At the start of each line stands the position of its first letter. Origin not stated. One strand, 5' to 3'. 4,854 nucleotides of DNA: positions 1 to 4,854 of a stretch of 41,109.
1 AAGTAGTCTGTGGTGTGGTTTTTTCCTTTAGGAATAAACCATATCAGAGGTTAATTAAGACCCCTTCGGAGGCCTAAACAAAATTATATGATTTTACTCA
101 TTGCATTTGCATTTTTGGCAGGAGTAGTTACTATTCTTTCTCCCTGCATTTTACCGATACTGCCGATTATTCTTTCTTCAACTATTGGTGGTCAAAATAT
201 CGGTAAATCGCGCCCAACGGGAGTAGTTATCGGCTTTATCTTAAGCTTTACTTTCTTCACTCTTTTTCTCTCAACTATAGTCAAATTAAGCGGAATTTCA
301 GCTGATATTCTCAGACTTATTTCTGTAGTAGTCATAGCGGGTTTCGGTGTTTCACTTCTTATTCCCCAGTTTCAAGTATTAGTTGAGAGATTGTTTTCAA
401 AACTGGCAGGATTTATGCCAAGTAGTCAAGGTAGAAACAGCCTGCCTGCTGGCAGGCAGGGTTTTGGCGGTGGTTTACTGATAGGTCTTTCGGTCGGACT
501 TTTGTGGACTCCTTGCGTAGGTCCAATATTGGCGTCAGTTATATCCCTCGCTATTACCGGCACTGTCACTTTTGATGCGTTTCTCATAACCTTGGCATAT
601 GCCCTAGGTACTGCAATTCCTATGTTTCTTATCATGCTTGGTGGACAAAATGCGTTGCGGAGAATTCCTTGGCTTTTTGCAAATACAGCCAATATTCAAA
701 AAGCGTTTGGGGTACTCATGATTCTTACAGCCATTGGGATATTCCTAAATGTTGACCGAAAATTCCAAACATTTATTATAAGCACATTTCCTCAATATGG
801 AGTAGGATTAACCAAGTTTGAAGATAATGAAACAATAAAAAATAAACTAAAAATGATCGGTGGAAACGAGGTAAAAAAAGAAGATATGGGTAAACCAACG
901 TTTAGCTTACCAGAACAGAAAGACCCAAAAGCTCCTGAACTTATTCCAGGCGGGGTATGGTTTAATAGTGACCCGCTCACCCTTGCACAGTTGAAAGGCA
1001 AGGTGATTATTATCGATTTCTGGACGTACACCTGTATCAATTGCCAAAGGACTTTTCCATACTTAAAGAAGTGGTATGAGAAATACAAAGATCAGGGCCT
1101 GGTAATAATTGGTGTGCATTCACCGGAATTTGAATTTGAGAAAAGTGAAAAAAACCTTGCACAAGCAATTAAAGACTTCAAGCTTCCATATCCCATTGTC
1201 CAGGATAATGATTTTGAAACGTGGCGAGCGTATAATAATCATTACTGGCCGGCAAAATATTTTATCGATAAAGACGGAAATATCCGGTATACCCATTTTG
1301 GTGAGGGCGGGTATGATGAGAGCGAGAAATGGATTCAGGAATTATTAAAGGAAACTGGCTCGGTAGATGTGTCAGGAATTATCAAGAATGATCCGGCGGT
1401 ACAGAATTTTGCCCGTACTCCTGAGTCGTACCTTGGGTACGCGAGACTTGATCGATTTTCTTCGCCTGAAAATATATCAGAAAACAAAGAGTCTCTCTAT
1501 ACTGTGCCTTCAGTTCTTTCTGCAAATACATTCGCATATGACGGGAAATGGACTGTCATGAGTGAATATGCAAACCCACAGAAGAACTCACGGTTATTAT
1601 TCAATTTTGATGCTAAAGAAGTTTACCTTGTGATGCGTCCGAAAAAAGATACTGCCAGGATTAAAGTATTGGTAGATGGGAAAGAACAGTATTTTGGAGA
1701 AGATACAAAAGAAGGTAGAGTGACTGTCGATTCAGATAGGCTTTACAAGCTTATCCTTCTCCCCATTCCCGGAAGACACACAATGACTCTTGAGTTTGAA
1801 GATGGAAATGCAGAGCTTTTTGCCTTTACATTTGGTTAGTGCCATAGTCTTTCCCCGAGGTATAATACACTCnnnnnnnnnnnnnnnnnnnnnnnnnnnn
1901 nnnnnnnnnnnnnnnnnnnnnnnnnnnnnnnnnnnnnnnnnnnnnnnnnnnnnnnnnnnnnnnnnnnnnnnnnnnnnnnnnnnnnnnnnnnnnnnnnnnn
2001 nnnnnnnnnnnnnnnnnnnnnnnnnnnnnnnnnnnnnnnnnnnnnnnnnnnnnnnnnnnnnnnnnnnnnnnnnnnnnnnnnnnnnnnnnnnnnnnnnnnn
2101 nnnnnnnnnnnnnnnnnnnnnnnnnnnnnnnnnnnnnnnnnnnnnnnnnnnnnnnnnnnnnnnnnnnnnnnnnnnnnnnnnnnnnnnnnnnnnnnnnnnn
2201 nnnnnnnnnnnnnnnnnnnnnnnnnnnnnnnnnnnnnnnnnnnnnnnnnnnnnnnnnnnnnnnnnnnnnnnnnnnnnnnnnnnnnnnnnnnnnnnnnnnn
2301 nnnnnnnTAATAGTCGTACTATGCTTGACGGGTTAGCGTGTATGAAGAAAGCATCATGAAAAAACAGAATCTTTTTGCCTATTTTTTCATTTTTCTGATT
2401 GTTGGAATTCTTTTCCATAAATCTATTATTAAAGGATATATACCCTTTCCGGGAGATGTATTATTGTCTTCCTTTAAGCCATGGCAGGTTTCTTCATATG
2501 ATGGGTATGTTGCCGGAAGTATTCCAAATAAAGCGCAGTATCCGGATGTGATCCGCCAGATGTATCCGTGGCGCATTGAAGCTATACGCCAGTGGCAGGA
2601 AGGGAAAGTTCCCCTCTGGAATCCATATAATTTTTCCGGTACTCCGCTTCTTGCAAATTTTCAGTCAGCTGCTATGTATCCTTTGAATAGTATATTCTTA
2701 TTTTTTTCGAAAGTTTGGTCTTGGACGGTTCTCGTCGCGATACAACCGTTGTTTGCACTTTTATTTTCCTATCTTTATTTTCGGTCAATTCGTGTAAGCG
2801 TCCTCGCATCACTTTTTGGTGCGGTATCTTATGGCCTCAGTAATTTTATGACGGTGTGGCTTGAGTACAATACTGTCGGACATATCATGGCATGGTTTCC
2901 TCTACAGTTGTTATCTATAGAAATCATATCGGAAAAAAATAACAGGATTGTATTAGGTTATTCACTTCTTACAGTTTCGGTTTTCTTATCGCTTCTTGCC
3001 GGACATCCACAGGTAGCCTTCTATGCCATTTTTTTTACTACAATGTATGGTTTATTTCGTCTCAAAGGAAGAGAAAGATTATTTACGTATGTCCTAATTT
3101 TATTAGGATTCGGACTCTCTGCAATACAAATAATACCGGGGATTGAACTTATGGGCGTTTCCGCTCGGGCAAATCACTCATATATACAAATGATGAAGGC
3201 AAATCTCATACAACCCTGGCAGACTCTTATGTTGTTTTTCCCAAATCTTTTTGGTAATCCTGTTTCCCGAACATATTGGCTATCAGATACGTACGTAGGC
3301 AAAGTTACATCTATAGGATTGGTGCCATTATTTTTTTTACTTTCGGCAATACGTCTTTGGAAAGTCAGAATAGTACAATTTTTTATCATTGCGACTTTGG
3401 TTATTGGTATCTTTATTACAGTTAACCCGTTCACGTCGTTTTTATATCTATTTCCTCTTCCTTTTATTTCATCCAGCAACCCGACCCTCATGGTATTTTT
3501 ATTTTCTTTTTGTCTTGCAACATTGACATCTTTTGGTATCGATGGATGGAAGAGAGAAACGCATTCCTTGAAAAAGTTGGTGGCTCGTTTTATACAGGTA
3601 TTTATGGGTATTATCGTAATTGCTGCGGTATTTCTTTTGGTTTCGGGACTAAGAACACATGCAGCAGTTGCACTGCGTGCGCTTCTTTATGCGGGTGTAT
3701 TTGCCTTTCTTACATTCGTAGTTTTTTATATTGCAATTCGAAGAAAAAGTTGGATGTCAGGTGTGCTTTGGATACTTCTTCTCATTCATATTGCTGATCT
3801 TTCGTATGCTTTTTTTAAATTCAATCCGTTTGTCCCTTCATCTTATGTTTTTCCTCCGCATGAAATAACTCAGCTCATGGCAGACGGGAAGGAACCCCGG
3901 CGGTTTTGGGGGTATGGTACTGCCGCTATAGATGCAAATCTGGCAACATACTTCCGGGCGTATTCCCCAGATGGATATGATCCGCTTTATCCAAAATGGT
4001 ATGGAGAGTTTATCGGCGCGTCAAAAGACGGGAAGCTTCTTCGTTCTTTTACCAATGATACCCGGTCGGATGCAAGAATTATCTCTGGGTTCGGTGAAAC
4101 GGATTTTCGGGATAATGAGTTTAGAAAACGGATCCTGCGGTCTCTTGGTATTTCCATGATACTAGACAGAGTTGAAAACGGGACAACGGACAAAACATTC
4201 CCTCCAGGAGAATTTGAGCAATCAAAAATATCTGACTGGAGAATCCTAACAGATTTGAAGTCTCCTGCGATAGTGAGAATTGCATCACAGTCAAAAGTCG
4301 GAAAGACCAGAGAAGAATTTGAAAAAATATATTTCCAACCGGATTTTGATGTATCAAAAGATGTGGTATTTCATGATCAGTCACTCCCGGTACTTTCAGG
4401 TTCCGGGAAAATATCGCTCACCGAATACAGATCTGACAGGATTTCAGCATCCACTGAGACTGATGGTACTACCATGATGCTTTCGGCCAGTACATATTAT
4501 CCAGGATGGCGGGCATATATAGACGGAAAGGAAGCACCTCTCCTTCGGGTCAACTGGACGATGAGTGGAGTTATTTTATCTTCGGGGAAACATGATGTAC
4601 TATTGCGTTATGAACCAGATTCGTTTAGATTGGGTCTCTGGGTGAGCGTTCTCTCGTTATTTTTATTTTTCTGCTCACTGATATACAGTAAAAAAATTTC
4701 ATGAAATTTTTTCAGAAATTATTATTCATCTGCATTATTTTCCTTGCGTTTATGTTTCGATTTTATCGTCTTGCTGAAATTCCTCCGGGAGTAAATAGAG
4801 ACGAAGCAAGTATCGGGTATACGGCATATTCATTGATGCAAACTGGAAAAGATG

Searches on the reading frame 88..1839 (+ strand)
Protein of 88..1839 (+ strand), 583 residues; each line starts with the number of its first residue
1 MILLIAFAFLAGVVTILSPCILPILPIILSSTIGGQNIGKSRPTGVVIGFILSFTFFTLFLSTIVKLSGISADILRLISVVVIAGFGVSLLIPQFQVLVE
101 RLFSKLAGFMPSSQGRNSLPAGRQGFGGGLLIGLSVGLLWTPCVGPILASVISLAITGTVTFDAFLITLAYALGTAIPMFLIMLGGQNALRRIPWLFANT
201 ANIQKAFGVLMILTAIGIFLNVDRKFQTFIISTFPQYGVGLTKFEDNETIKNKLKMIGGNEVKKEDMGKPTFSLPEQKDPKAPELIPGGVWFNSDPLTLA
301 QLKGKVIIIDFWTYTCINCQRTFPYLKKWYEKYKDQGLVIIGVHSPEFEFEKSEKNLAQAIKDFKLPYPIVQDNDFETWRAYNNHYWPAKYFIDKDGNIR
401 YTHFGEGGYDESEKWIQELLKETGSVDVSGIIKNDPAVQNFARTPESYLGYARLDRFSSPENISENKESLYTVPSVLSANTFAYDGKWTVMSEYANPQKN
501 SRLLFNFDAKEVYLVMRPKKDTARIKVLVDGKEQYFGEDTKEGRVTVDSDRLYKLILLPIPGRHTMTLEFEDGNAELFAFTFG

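Call 12: search_protein_families(library=pfam, proteins=[window:88-1839:+], max_evalue=0.001)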
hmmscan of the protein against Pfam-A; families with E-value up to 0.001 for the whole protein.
window:88-1839:+ (583 aa): 7 families
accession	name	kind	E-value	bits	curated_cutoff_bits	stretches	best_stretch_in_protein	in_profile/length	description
PF17991.7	Thioredoxin_10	-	9.3e-35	120.7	27.1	1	444-583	1-142/142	Thioredoxin like C-terminal domain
PF00578.27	AhpC-TSA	-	7.9e-16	58.6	26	1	296-401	17-123/124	AhpC/TSA family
PF08534.16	Redoxin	-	1.1e-13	51.6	26.6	1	296-406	20-135/148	Redoxin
PF02683.22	DsbD_TM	-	4.2e-11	43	27.1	1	3-218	3-214/219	Cytochrome C biogenesis protein transmembrane domain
PF13905.12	Thioredoxin_8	-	6.1e-11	43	27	1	304-399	1-94/94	Thioredoxin-like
PF00255.25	GSHPx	-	4e-05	23.6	27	1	294-364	11-78/108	Glutathione peroxidase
PF13386.12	DsbD_2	-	0.00014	22.3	24.9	1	8-215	2-197/199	Cytochrome C biogenesis protein transmembrane region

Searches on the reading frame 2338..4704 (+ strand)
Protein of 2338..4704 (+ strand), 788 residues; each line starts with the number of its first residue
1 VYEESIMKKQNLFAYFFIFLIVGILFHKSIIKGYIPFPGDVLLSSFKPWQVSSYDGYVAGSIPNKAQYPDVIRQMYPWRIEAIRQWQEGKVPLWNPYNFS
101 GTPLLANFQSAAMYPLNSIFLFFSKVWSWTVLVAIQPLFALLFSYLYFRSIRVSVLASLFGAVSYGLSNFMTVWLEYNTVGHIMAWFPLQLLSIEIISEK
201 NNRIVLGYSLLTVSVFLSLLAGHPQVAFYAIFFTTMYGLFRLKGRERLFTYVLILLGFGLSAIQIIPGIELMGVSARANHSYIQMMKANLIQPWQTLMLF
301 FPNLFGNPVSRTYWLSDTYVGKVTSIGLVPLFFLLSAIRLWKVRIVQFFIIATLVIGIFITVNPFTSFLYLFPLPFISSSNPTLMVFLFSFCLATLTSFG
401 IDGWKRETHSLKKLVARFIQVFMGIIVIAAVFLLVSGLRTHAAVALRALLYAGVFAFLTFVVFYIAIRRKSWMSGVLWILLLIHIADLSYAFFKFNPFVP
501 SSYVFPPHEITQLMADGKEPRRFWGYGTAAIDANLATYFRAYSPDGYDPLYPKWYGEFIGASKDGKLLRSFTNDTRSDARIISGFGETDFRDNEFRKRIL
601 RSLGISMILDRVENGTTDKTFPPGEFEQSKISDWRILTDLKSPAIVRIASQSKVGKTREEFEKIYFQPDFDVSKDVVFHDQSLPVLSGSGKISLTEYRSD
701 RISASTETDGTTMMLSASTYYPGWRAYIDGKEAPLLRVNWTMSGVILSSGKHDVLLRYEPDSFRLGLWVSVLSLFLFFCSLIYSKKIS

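Call 12: search_protein_families(library=pfam, proteins=[window:2338-4704:+], max_evalue=0.001)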
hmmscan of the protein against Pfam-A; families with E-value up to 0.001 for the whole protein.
window:2338-4704:+ (788 aa): 1 family
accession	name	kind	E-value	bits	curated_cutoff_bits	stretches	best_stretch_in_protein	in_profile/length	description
PF09586.16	YfhO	-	3.3e-20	72.5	28.5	2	692-770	756-835/835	Bacterial membrane protein YfhO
